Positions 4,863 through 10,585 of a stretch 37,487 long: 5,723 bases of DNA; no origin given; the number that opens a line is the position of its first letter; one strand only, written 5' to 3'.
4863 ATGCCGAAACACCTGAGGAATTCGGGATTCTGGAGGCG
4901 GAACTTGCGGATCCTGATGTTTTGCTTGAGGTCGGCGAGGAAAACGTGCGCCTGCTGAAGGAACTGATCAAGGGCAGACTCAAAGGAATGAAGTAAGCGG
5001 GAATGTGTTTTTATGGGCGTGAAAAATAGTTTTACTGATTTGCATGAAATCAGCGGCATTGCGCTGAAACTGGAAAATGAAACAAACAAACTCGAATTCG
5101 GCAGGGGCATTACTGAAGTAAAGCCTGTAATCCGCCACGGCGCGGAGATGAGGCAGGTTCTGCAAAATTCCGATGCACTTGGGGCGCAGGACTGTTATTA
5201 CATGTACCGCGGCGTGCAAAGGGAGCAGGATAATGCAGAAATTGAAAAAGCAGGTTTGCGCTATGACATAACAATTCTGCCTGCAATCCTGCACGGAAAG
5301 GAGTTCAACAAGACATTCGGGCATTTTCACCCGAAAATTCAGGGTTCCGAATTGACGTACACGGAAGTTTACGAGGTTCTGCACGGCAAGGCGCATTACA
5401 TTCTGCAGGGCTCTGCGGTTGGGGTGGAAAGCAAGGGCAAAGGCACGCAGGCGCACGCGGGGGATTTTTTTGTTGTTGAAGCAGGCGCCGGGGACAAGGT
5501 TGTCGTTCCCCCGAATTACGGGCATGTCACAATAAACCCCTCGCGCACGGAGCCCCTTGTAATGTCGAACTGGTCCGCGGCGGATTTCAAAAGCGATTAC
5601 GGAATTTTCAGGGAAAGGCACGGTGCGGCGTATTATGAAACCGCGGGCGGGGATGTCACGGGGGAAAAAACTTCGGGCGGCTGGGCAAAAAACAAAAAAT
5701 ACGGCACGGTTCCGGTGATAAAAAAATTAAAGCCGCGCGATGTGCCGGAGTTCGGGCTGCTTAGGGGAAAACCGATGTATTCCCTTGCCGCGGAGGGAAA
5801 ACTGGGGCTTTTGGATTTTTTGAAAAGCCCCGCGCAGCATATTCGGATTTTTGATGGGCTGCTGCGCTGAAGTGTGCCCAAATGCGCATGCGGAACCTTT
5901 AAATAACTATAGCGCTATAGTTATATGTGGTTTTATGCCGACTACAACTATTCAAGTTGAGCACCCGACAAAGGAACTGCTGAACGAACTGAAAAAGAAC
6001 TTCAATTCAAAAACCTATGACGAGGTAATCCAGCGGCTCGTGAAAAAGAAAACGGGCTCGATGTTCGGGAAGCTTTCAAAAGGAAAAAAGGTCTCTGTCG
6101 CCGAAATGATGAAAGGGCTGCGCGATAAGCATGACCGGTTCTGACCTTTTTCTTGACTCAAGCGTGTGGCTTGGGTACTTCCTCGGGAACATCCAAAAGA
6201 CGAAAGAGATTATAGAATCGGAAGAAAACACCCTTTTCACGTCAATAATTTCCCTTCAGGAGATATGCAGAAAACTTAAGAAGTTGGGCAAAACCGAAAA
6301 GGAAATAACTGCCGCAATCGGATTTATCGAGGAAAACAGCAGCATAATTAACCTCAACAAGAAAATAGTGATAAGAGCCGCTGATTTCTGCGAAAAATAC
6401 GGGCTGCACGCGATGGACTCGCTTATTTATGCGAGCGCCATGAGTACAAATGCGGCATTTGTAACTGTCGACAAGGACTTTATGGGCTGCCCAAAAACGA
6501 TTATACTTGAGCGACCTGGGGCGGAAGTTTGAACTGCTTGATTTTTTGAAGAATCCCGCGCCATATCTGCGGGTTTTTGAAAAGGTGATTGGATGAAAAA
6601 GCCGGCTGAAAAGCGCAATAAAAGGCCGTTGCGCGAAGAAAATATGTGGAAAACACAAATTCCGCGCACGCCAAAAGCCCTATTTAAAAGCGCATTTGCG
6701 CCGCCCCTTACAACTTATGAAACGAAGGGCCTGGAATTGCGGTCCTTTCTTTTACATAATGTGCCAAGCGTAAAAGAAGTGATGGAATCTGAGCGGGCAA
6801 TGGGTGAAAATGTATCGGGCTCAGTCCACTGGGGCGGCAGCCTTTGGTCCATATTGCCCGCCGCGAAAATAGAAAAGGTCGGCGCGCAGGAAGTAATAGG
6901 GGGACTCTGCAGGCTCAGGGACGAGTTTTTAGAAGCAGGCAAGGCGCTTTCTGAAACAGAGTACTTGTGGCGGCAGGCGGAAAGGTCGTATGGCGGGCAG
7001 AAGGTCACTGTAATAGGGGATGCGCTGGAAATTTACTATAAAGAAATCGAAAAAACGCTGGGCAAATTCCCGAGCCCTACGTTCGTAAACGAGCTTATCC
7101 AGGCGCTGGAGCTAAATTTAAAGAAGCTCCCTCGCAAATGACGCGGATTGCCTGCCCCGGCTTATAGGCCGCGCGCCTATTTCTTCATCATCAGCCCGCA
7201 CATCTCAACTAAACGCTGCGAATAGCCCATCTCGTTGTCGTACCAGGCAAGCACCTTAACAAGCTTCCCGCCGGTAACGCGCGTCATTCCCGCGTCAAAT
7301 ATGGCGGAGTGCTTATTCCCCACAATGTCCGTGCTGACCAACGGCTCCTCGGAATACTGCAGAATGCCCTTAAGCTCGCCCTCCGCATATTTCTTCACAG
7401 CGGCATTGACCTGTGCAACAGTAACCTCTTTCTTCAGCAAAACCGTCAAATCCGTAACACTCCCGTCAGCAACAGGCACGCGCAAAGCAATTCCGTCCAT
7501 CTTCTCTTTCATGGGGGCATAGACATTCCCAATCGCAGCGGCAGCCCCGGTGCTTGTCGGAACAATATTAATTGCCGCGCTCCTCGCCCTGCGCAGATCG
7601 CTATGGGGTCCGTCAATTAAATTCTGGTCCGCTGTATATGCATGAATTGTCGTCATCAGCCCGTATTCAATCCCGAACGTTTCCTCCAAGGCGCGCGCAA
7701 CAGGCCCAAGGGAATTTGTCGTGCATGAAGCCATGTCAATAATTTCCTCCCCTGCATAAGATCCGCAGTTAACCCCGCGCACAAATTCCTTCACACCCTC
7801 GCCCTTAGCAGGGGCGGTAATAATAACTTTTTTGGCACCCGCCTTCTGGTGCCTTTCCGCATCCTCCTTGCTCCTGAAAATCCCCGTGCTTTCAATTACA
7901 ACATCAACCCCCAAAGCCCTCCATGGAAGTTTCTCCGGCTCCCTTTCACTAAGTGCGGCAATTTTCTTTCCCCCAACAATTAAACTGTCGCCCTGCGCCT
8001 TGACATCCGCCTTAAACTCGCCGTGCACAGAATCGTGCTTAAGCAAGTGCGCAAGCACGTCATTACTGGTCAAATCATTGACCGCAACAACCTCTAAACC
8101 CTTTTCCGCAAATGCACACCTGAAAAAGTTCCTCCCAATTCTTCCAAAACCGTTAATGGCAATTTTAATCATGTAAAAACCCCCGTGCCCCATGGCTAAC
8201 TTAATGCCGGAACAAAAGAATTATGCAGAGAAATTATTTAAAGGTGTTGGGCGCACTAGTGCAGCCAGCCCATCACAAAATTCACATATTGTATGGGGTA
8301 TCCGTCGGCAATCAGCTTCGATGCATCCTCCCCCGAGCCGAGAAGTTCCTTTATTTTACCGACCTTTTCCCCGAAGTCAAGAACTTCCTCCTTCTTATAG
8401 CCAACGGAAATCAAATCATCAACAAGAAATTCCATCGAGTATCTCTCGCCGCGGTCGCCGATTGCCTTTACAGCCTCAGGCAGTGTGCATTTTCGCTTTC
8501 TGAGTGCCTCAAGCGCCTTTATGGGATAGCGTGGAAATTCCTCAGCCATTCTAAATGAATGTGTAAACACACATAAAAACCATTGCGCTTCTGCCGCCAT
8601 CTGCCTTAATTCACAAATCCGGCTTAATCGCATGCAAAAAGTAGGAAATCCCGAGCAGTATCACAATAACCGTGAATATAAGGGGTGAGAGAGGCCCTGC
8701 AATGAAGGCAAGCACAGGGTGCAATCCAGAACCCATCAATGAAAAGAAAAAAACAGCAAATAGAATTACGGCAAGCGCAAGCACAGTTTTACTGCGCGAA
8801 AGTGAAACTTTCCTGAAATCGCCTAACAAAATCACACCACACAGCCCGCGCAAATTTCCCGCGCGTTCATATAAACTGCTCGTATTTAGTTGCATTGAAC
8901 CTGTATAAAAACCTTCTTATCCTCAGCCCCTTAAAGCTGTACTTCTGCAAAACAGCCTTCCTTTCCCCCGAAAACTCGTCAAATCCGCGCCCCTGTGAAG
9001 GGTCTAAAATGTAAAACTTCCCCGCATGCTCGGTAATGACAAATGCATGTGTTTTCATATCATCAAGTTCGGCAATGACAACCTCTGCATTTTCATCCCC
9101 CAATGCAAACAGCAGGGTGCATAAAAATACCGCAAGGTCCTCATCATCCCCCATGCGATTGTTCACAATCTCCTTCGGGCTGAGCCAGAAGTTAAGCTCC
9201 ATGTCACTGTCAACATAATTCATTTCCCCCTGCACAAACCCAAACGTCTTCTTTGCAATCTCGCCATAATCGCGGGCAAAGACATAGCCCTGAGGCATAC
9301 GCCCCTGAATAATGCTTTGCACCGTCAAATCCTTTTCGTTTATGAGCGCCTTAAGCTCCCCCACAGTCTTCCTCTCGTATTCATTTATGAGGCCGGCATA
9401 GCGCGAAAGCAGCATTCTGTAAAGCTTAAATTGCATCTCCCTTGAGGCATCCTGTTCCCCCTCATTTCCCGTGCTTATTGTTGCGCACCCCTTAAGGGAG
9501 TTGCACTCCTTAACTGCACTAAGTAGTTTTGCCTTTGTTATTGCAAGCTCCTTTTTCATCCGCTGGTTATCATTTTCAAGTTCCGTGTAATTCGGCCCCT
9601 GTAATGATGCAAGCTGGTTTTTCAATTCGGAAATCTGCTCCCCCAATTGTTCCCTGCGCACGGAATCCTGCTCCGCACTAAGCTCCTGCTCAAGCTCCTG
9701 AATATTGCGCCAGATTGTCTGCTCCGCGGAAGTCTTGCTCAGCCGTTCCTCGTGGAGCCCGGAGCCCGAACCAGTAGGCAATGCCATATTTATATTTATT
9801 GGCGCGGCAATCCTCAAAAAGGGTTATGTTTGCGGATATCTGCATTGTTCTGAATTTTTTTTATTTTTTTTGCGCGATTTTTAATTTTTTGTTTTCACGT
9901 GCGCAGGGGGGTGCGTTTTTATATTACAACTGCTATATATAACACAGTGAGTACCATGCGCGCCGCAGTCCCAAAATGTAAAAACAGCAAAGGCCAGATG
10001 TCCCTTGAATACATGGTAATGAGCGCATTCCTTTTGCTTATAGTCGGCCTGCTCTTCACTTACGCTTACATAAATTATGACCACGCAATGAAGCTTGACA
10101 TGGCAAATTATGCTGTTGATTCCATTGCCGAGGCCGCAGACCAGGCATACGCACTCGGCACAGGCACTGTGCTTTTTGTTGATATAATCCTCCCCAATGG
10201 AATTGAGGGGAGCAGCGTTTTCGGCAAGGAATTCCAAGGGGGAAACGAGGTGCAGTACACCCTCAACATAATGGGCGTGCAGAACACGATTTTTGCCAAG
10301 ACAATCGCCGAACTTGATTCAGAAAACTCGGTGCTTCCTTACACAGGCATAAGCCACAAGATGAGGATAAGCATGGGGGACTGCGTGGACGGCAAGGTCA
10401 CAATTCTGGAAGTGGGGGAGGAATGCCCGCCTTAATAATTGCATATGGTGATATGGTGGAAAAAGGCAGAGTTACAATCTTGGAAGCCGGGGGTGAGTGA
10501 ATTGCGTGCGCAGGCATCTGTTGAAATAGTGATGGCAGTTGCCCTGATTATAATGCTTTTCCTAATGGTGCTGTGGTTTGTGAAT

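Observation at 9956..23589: Epd/Tad-like archaeal type IV pilus locus with six pilin-like genes and split platform genes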

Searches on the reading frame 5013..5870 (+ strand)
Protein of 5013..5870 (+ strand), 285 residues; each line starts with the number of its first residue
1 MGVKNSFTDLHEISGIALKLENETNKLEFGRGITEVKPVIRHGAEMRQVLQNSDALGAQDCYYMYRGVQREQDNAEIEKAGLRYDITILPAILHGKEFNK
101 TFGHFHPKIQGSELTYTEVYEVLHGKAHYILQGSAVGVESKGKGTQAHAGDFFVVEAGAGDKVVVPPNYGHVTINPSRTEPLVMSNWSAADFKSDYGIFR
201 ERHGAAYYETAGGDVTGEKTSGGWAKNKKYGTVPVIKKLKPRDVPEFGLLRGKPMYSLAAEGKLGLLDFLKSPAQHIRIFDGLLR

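Call 9: search_protein_families(library=pfam, proteins=[window:5013-5870:+], max_evalue=0.01)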
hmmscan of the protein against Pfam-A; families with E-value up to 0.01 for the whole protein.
window:5013-5870:+ (285 aa): 3 families
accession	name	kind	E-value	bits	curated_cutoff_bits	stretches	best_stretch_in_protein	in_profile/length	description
PF06560.17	GPI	-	1.7e-33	115.9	20.7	1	50-218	11-174/182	Glucose-6-phosphate isomerase (GPI)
PF07883.17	Cupin_2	-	0.0012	18.9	27.2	0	155-184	38-66/70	Cupin domain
PF00190.28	Cupin_1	-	0.0048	16.9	22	1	127-184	57-110/151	Cupin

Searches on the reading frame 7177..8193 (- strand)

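Call 8: search_protein_families(library=pfam, proteins=[window:7177-8193:-], max_evalue=0.01)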
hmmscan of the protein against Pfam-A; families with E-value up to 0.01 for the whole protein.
window:7177-8193:- (338 aa): 3 families
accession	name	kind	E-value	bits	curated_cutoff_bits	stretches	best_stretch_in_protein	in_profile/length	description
PF02800.25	Gp_dh_C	-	3.2e-61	206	24.4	1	162-318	1-158/158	Glyceraldehyde 3-phosphate dehydrogenase, C-terminal domain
PF00044.30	Gp_dh_N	-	7.1e-40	135.8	31.7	1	9-109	1-101/101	Glyceraldehyde 3-phosphate dehydrogenase, NAD binding domain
PF01113.26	DapB_N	-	0.0026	18.3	25.6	0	9-46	1-39/124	Dihydrodipicolinate reductase, N-terminus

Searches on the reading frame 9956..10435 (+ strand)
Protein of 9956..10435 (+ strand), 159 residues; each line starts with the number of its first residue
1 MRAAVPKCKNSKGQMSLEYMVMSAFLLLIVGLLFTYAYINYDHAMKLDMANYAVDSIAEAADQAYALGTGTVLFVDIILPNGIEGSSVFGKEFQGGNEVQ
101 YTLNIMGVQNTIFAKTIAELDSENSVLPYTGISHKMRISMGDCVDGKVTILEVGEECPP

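Call 3: search_protein_families(library=pfam, proteins=[window:9956-10435:+], max_evalue=0.1)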
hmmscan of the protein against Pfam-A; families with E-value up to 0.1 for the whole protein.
window:9956-10435:+ (159 aa): 1 family
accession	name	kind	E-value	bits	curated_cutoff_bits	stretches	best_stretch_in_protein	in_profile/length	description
PF04021.17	Class_IIIsignal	-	0.0018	18.6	23.7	1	11-31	1-21/27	Class III signal peptide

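Call 4: search_protein_families(library=ncbifam, proteins=[window:9956-10435:+], max_evalue=0.1)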
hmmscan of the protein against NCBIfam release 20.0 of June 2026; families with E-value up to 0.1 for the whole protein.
window:9956-10435:+ (159 aa): 0 families

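Call 31: search_protein_families(library=pfam, proteins=[window:9956-10435:+], max_evalue=10)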
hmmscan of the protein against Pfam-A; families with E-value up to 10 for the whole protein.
window:9956-10435:+ (159 aa): 1 family
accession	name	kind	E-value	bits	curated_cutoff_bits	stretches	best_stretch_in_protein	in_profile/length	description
PF04021.17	Class_IIIsignal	-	0.0018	18.6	23.7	1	11-31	1-21/27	Class III signal peptide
